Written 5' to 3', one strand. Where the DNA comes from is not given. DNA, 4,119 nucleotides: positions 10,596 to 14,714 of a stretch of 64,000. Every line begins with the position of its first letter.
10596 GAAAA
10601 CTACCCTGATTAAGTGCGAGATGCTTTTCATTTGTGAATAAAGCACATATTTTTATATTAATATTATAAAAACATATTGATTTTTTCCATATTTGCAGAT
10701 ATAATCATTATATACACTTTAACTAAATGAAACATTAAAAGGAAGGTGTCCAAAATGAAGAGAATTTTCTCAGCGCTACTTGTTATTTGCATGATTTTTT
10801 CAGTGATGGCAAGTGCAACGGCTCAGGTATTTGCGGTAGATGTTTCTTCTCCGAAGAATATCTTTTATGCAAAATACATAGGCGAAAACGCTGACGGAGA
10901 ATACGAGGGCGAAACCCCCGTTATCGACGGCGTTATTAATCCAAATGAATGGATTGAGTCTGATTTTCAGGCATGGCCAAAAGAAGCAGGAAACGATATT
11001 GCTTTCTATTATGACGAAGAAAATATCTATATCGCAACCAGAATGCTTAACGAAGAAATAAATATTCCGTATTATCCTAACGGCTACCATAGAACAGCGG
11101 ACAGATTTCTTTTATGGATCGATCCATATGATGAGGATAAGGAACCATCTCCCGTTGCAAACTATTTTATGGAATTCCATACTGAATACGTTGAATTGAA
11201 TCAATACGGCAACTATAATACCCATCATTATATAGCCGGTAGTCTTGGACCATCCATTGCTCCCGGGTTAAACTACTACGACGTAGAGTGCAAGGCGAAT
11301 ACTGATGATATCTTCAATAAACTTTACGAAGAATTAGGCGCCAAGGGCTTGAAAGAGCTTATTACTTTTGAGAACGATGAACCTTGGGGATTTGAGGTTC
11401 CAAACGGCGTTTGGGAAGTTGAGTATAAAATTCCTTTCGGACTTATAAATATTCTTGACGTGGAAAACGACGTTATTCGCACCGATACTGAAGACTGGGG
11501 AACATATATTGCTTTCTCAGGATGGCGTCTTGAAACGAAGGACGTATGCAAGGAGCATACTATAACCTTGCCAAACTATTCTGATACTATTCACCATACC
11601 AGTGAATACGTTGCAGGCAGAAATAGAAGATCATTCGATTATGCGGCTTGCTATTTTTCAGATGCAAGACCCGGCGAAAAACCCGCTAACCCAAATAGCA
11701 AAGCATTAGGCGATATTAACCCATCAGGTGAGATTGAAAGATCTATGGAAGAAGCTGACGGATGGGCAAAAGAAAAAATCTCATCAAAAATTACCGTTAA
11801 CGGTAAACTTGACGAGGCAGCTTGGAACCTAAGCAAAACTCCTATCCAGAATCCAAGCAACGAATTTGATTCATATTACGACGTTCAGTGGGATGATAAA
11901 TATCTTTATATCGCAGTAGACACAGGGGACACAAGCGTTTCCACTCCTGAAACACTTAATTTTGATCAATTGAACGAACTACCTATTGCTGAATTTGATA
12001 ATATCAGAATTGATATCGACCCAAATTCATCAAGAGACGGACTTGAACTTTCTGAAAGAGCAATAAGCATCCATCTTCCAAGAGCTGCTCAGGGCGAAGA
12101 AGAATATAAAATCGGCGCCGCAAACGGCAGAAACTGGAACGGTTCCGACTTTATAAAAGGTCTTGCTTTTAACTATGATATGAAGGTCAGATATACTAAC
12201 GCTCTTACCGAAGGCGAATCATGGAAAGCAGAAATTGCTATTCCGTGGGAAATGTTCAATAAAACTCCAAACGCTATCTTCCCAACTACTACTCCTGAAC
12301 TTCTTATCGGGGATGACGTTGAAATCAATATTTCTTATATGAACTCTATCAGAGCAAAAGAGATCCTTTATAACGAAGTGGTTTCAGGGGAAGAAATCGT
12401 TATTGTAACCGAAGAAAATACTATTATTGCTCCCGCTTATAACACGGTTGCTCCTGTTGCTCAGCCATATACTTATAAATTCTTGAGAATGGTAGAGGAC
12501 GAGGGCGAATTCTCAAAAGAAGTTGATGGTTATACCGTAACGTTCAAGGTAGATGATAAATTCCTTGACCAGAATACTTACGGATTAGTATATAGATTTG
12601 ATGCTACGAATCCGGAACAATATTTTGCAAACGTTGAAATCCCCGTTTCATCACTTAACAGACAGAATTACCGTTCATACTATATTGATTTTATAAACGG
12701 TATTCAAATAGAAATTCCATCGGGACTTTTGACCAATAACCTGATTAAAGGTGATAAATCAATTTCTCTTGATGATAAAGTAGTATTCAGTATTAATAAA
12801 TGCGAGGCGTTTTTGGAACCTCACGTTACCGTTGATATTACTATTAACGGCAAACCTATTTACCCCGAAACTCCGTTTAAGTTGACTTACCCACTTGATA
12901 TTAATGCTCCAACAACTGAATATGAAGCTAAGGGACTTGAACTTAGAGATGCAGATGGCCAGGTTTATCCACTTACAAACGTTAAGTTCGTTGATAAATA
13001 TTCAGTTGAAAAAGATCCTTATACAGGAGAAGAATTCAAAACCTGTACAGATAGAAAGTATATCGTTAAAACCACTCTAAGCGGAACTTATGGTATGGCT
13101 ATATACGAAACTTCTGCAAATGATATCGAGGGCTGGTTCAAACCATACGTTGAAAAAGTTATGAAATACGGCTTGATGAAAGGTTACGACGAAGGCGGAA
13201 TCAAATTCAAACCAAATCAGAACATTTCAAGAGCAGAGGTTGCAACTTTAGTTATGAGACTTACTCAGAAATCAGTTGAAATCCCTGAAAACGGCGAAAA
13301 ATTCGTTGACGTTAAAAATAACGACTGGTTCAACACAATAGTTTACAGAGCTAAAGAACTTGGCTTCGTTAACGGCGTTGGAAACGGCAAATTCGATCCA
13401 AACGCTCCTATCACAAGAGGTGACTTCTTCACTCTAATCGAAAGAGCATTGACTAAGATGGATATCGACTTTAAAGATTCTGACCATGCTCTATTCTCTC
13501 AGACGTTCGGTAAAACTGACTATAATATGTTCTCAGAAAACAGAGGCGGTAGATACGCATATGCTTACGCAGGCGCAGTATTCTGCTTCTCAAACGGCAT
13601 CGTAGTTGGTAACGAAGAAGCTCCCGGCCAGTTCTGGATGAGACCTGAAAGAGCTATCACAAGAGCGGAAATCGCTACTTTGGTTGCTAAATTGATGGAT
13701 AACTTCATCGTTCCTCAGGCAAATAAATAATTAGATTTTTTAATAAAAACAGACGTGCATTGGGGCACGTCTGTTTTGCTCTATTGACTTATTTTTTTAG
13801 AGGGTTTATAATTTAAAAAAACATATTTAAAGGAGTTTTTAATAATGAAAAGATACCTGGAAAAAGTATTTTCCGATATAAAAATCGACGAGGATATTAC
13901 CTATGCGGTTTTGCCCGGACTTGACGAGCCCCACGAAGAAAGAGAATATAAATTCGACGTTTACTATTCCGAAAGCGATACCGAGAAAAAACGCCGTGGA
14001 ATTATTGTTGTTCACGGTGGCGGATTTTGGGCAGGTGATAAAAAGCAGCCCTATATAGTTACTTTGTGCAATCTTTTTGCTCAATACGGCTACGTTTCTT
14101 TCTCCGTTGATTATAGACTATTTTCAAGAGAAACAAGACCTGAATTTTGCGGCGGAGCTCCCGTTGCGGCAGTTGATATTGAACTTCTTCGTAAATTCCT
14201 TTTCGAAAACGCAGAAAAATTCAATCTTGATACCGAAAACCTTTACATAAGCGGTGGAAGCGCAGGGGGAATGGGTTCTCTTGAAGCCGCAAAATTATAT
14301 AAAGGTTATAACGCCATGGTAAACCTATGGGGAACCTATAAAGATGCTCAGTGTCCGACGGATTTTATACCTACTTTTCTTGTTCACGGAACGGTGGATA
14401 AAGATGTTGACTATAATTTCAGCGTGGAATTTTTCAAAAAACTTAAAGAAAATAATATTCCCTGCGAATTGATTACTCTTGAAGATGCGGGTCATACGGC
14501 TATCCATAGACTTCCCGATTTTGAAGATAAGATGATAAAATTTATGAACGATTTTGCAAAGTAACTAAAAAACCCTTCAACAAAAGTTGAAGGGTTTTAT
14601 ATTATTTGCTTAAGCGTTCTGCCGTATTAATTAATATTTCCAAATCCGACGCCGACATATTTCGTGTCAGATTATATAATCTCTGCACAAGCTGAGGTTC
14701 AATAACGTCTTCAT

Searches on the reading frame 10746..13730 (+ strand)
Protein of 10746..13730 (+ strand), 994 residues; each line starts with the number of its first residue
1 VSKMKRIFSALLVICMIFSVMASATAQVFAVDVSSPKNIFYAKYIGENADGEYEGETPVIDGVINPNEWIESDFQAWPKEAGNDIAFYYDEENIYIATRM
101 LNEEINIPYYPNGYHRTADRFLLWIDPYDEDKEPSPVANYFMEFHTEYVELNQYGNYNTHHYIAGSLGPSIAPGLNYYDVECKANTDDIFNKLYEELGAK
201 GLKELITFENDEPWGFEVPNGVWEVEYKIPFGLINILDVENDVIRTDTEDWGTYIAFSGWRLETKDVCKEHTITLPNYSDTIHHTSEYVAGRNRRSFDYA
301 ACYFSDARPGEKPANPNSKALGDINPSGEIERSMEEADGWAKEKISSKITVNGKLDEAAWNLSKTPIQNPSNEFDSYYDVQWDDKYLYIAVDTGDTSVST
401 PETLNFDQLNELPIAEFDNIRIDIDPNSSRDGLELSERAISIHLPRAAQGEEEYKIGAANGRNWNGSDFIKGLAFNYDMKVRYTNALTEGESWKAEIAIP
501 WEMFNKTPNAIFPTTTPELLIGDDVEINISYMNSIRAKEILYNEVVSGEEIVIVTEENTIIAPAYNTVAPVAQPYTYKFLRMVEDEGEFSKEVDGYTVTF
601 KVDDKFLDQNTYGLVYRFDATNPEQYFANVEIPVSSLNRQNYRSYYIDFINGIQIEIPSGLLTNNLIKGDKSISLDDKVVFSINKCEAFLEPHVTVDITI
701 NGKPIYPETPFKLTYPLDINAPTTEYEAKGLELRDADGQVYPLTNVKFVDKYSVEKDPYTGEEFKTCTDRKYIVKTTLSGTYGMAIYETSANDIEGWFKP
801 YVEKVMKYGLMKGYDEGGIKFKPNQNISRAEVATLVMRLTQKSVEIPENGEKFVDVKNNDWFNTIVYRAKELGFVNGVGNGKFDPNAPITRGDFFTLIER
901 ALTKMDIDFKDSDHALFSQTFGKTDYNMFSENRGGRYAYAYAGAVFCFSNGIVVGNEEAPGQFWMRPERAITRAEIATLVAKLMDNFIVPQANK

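Call 11: search_protein_families(library=ncbifam, proteins=[window:10746-13730:+])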
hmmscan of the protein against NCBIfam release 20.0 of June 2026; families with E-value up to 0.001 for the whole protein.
window:10746-13730:+ (994 aa): 1 family
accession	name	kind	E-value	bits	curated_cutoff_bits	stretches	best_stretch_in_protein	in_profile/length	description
NF033190.2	inl_like_NEAT_1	exception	7.9e-07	27.7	1275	1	797-902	590-691/754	NEAT domain-containing leucine-rich repeat protein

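Call 15: search_protein_families(library=pfam, proteins=[window:10746-13730:+], max_evalue=0.00001)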
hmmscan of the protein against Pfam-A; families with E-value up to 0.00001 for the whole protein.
window:10746-13730:+ (994 aa): 1 family
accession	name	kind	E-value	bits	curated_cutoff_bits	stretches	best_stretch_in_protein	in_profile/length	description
PF00395.25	SLH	-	1.4e-20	73.4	20.8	2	852-894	1-43/44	S-layer homology domain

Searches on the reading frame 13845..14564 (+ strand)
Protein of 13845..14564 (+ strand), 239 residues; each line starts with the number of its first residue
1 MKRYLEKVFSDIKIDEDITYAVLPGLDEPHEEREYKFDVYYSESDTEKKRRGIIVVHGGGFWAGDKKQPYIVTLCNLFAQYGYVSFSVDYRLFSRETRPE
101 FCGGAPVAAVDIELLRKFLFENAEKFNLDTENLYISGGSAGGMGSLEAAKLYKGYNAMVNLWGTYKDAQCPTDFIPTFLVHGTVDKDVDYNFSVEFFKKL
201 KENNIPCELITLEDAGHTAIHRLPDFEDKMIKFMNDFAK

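Call 15: search_protein_families(library=pfam, proteins=[window:13845-14564:+], max_evalue=0.00001)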
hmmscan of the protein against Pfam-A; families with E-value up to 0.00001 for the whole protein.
window:13845-14564:+ (239 aa): 3 families
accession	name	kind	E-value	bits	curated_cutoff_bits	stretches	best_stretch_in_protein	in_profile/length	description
PF20434.5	BD-FAE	-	6.4e-21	75.3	26.8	1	38-143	2-101/215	BD-FAE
PF00326.27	Peptidase_S9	-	4.9e-10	39.7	22.6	1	175-235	145-207/213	Prolyl oligopeptidase family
PF07859.19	Abhydrolase_3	-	5.9e-10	39.7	25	1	54-145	2-85/210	alpha/beta hydrolase fold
